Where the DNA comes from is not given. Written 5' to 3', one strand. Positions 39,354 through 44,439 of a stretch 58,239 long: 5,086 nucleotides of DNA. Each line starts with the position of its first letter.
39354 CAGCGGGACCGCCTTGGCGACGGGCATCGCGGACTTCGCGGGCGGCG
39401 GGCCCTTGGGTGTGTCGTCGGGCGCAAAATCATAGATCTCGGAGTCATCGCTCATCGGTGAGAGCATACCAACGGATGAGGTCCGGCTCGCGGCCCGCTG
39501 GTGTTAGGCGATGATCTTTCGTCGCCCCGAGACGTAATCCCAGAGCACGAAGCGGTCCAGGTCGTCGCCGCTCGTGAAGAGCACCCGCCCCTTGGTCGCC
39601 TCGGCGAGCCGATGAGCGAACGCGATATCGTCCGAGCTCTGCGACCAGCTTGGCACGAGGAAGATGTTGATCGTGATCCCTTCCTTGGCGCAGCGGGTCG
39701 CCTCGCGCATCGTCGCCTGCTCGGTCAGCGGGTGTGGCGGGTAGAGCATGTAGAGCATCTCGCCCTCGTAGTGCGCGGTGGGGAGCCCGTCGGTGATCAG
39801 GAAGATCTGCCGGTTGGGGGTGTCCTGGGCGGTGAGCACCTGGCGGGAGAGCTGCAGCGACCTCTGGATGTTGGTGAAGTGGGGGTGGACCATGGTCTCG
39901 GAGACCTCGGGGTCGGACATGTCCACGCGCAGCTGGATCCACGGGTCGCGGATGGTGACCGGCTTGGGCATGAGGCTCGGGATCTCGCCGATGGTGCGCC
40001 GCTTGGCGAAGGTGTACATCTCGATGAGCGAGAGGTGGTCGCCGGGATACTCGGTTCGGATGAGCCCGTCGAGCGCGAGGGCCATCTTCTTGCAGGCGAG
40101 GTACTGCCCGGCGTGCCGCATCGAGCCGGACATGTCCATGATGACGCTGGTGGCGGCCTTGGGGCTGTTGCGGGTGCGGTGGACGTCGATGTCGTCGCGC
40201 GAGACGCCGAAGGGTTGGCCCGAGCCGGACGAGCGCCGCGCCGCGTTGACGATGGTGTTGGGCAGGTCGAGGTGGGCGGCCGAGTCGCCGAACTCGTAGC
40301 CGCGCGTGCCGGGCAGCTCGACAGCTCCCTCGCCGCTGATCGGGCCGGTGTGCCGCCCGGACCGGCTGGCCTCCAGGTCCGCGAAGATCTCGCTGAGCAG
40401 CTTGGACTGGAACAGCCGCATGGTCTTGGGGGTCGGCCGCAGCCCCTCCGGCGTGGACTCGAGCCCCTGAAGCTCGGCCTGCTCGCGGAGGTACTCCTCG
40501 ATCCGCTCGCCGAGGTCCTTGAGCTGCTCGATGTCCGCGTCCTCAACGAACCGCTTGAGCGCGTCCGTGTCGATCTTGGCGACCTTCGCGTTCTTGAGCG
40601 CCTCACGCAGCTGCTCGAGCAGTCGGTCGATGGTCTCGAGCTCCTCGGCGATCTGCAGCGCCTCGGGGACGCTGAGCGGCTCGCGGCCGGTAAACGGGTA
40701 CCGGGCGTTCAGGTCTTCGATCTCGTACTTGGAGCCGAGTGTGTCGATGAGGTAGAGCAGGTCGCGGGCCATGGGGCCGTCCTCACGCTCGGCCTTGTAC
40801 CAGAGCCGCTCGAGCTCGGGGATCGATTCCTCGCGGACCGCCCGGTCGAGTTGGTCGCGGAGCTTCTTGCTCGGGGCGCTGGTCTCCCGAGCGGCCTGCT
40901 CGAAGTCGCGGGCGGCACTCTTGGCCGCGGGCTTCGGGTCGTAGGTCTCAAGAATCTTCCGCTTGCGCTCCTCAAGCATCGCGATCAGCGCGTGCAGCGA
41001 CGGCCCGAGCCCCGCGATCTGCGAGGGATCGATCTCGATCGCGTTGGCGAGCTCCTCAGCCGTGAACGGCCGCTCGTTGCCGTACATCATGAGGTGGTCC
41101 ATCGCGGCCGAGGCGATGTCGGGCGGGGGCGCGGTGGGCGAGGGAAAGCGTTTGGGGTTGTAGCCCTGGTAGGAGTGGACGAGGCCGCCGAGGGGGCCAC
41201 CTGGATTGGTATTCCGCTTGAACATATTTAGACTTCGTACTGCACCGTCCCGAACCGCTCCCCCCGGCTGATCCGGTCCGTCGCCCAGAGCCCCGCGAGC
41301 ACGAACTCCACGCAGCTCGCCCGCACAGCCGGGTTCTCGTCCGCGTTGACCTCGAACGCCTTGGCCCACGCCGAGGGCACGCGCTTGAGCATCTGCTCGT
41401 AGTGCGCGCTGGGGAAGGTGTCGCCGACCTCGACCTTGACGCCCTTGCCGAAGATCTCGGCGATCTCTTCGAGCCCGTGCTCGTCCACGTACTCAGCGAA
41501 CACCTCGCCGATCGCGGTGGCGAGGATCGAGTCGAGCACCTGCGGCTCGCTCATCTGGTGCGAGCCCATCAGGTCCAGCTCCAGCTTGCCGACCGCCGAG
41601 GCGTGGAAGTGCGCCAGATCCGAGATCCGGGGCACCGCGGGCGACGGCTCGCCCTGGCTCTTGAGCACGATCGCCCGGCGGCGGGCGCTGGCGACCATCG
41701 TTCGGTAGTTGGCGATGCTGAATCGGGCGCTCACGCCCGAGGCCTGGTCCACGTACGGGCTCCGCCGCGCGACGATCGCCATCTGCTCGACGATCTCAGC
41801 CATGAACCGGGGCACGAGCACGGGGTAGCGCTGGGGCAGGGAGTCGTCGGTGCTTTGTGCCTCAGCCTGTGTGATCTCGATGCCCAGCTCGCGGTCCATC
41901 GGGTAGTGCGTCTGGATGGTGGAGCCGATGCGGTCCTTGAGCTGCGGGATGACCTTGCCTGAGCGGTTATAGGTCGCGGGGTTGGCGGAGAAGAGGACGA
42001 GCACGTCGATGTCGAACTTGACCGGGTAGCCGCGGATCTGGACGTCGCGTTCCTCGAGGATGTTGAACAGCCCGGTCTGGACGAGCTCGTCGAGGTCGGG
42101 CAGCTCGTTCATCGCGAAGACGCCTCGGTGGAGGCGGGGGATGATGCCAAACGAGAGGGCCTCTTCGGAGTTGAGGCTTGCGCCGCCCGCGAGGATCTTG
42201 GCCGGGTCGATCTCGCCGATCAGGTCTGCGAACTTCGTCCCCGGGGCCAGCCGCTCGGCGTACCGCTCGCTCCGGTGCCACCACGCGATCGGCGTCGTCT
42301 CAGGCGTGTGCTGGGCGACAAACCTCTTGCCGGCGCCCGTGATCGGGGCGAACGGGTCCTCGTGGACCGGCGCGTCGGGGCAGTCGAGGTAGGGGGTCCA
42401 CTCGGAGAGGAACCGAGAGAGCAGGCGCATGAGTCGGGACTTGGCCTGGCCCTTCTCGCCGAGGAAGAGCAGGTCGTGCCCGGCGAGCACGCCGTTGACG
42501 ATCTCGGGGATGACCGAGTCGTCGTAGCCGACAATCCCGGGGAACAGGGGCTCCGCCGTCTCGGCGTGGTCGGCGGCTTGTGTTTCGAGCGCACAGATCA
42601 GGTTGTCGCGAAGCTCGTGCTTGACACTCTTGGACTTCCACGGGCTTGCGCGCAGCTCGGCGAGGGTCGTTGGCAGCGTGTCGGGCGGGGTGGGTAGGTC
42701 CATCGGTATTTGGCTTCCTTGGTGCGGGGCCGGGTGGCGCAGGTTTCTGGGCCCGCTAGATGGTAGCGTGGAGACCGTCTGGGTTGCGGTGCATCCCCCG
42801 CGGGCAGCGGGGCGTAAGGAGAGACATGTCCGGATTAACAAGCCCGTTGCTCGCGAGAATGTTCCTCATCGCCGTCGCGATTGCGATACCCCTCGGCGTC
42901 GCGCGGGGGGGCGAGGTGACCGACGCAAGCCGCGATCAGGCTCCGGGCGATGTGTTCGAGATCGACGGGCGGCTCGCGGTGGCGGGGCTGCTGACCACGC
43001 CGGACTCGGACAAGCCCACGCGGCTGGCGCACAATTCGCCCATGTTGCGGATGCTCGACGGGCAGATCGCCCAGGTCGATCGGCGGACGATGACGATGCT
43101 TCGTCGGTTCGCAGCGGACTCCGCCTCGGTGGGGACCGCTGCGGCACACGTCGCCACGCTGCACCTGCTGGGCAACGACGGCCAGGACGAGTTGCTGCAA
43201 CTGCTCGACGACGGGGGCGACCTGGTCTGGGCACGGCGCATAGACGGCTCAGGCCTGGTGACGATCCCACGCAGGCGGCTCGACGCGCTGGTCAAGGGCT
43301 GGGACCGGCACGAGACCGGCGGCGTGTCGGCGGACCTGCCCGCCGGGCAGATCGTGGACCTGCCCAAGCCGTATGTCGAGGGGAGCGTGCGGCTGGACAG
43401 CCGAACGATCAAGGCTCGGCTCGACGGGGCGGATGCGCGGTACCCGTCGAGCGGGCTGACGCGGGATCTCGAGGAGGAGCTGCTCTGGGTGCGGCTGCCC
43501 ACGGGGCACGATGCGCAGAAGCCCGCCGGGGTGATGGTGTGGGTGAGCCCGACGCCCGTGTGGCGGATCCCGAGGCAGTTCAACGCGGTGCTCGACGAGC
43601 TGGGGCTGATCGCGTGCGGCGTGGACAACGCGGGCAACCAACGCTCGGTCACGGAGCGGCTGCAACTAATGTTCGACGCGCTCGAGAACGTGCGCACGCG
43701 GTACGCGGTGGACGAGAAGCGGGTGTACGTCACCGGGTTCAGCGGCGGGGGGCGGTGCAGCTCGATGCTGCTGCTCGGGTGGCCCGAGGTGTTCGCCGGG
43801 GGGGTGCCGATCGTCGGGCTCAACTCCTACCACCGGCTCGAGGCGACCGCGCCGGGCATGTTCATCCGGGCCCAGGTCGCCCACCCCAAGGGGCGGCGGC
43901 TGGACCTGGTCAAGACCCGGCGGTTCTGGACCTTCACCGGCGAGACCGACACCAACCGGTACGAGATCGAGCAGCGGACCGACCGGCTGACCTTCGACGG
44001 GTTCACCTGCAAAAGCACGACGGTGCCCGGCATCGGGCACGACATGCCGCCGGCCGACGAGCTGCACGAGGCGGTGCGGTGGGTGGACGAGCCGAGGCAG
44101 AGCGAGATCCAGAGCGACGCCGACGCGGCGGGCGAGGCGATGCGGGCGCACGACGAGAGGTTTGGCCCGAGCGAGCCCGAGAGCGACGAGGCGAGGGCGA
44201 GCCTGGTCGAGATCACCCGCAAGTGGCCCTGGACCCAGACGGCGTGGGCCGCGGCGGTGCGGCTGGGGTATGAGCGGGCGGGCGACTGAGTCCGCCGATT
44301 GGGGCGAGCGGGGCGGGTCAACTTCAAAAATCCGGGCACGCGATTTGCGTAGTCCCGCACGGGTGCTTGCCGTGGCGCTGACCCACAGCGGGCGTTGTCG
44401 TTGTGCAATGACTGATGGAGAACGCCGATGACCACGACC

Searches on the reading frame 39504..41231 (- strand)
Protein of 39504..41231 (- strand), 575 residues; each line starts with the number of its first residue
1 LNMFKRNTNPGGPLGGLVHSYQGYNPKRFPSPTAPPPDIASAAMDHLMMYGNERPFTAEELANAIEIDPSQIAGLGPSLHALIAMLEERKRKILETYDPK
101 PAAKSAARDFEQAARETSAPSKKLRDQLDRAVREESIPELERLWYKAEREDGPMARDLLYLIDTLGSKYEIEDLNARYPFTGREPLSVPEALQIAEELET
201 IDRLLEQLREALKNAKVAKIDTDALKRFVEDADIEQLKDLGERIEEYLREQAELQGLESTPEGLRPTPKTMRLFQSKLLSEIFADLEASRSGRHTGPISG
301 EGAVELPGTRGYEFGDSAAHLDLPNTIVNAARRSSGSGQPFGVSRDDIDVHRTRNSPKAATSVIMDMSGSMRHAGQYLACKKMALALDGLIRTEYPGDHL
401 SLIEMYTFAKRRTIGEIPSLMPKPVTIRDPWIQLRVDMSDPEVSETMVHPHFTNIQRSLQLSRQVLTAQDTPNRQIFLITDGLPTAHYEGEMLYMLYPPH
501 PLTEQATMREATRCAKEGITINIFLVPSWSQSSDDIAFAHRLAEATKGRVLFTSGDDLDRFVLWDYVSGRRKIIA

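Call 82: search_protein_families(library=pfam, proteins=[window:39504-41231:-], max_evalue=0.001)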
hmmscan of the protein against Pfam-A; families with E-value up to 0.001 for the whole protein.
window:39504-41231:- (575 aa): 1 family
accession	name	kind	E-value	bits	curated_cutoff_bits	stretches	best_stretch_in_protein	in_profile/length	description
PF13519.12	VWA_2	-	0.00011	23.3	27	0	453-482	76-106/107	von Willebrand factor type A domain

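Call 104: search_protein_families(library=ncbifam, proteins=[window:39504-41231:-], max_evalue=0.01)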
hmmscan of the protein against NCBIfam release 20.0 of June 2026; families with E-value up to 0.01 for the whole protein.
window:39504-41231:- (575 aa): 2 families
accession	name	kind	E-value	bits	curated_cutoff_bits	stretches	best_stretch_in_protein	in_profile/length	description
TIGR02877.1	spore_yhbH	equivalog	0.0032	16.6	467.95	1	320-410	158-253/371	sporulation protein YhbH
TIGR02442.1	Cob-chelat-sub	hypoth_equivalog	0.007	14.8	779.45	0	271-387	389-501/641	putative cobaltochelatase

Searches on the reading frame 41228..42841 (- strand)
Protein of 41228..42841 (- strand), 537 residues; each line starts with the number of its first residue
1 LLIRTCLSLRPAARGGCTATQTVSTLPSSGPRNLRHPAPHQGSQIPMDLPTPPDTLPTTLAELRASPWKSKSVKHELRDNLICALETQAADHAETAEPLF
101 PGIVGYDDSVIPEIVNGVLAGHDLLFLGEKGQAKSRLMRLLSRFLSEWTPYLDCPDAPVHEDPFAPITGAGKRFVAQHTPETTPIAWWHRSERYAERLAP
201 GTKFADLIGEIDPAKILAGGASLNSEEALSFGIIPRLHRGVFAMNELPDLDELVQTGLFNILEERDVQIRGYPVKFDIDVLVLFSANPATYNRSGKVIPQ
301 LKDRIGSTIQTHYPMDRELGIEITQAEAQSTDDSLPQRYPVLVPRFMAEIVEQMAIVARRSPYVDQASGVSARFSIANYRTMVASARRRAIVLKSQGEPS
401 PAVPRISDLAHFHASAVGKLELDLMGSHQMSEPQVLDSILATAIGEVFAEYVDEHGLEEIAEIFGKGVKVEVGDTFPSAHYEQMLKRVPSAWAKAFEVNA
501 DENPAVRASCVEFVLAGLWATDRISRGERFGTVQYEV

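Call 13: search_protein_families(library=pfam, proteins=[window:41228-42841:-], max_evalue=0.001)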
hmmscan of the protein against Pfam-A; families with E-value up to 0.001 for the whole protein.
window:41228-42841:- (537 aa): 2 families
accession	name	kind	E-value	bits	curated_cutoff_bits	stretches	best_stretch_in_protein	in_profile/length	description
PF07728.20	AAA_5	-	1.4e-05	25.5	22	0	168-304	8-138/139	AAA domain (dynein-related subfamily)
PF01078.27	Mg_chelatase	-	0.00013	21.9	20.3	0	228-290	96-160/207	Magnesium chelatase, subunit ChlI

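Call 71: search_protein_families(library=padloc, proteins=[window:41228-42841:-], max_evalue=0.01)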
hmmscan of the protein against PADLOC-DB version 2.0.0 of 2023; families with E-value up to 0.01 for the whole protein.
window:41228-42841:- (537 aa): 0 families

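Call 104: search_protein_families(library=ncbifam, proteins=[window:41228-42841:-], max_evalue=0.01)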
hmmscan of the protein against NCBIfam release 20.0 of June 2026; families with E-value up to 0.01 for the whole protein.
window:41228-42841:- (537 aa): 2 families
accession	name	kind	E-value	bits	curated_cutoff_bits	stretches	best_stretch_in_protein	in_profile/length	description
TIGR02031.1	BchD-ChlD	equivalog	3.6e-06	26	499.55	1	127-338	22-191/608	magnesium chelatase ATPase subunit D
TIGR02442.1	Cob-chelat-sub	hypoth_equivalog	6.3e-06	24.9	779.45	1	124-333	28-220/641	putative cobaltochelatase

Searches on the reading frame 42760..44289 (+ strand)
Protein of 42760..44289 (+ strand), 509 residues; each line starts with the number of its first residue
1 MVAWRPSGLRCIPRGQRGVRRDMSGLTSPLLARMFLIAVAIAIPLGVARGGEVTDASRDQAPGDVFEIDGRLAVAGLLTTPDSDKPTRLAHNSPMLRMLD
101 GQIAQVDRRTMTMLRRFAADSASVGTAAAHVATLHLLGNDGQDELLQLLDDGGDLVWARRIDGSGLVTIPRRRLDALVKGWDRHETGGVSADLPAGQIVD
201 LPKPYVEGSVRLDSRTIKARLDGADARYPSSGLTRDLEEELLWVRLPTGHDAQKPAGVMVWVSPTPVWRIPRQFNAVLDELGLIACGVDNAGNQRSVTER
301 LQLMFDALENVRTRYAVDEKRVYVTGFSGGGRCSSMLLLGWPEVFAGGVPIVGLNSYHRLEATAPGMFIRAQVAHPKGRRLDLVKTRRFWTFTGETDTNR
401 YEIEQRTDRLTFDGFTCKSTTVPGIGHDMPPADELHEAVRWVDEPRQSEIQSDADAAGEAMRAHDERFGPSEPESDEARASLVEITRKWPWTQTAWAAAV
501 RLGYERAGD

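Call 13: search_protein_families(library=pfam, proteins=[window:42760-44289:+], max_evalue=0.001)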
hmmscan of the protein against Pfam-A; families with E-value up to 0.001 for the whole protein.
window:42760-44289:+ (509 aa): 1 family
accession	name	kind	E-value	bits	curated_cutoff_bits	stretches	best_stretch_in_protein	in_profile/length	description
PF00326.27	Peptidase_S9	-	0.00017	21.6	22.6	1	304-354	48-98/213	Prolyl oligopeptidase family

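Call 68: search_solved_structures(query=window:42826-44289:+, max_evalue=1)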
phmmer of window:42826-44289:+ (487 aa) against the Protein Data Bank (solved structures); distinct sequences matched with E-value up to 1: 13.
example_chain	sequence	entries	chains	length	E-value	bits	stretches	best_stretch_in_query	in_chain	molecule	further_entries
3doh_A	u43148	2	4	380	7.3e-06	28.2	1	285-339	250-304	esterase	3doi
3wyd_A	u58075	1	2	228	0.00047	22.3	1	282-332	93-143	LC-Est1C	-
8daj_A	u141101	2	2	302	0.00079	21.5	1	284-325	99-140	Esterase, PHB depolymerase family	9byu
3wla_A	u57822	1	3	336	0.0054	18.8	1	286-332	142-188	Oxidized polyvinyl alcohol hydrolase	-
3wl6_A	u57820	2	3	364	0.021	16.9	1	286-331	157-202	Oxidized polyvinyl alcohol hydrolase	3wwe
3wl8_A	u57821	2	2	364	0.054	15.5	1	286-331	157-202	Oxidized polyvinyl alcohol hydrolase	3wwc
3wl5_A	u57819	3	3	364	0.1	14.6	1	286-331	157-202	Oxidized polyvinyl alcohol hydrolase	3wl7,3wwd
8jh8_A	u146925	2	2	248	0.1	14.5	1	284-346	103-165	Feruloyl esterase | Feruloyl esterase with ferulic acid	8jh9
8iy8_A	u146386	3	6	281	0.16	13.9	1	288-332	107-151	Feruloyl esterase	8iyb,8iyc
4q1v_A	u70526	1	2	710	0.18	13.7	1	283-328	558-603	putative dipeptidyl aminopeptidase IV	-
5x6s_A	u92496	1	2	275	0.21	13.6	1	291-332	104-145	Acetylxylan esterase A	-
8ze6_B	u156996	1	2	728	0.76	11.7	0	269-335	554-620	Dipeptidyl peptidase 4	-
6l8q_A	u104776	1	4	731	0.8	11.6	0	269-336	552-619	Dipeptidyl peptidase 4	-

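Call 70: search_protein_families(library=phrogs, proteins=[window:42826-44289:+], max_evalue=0.01)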
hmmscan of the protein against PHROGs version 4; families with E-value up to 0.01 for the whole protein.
window:42826-44289:+ (487 aa): 0 families

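Call 71: search_protein_families(library=padloc, proteins=[window:42826-44289:+], max_evalue=0.01)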
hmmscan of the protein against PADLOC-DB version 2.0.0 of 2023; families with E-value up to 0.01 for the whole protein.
window:42826-44289:+ (487 aa): 0 families

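Call 104: search_protein_families(library=ncbifam, proteins=[window:42826-44289:+], max_evalue=0.01)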
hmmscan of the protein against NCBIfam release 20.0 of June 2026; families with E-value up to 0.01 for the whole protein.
window:42826-44289:+ (487 aa): 2 families
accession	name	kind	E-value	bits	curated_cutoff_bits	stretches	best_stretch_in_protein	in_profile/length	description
NF050058.1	e_dPHAscl_type1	hypoth_equivalog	1.2e-10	41.4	150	1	284-340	90-146/276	extracellular catalytic domain type 1 short-chain-length polyhydroxyalkanoate depolymerase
TIGR01840.1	esterase_phb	subfamily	2.7e-09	36.9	107.85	1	278-333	78-130/213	PHB depolymerase family esterase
